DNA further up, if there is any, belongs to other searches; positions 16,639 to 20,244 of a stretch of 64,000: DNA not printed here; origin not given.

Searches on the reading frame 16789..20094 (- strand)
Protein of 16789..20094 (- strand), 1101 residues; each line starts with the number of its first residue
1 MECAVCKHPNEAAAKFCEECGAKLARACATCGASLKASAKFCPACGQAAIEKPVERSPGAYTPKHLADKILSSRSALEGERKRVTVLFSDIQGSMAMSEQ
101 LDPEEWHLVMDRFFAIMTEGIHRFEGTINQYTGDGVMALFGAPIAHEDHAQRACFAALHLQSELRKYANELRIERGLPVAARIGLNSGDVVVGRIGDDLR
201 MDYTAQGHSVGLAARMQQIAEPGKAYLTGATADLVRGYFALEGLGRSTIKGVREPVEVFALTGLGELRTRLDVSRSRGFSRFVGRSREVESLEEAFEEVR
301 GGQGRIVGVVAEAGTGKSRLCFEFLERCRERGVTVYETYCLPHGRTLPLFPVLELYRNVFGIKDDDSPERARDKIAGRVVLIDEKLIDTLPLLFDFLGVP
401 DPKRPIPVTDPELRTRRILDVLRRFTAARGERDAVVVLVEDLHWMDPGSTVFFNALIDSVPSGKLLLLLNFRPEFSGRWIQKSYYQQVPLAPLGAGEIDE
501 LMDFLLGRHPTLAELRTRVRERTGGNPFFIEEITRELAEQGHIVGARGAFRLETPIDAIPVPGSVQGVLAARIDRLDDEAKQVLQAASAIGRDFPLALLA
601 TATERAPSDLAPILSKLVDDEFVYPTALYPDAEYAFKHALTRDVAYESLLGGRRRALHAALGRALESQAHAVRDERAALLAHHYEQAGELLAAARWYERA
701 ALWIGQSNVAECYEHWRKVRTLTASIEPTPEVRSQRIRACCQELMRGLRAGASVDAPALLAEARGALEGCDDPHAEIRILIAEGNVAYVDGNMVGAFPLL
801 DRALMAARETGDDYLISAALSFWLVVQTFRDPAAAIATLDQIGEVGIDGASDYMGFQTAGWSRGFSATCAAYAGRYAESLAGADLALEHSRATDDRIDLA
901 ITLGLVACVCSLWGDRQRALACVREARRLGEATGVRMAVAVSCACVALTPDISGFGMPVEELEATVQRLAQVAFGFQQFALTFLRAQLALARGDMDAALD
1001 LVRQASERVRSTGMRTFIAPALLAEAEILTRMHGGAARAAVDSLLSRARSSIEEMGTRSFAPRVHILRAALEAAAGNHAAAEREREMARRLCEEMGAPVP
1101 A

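Call 26: search_protein_families(library=pfam, proteins=[window:16789-20094:-], max_evalue=0.001)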
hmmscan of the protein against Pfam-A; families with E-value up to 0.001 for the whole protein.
window:16789-20094:- (1101 aa): 7 families
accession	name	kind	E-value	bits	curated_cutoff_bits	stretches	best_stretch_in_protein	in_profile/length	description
PF13191.12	AAA_16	-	1.4e-22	81.4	32.6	1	281-467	1-166/167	AAA ATPase domain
PF00211.25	Guanylate_cyc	-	3.1e-21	76.2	21.9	1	82-262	7-182/183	Adenylate and Guanylate cyclase catalytic domain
PF12773.13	DZR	-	3.1e-11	43.7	27.3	1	3-46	1-45/45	Double zinc ribbon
PF13240.11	Zn_Ribbon_1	-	5.9e-07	29.5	25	1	28-47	2-21/23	zinc-ribbon domain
PF13424.12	TPR_12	-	1.3e-06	28.9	30.1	1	867-929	10-74/77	Tetratricopeptide repeat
PF13248.11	Zn_ribbon_3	-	3.1e-05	23.7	27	0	27-47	4-24/26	zinc-ribbon domain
PF13401.12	AAA_22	-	0.00058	20.6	27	0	304-458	5-106/130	AAA domain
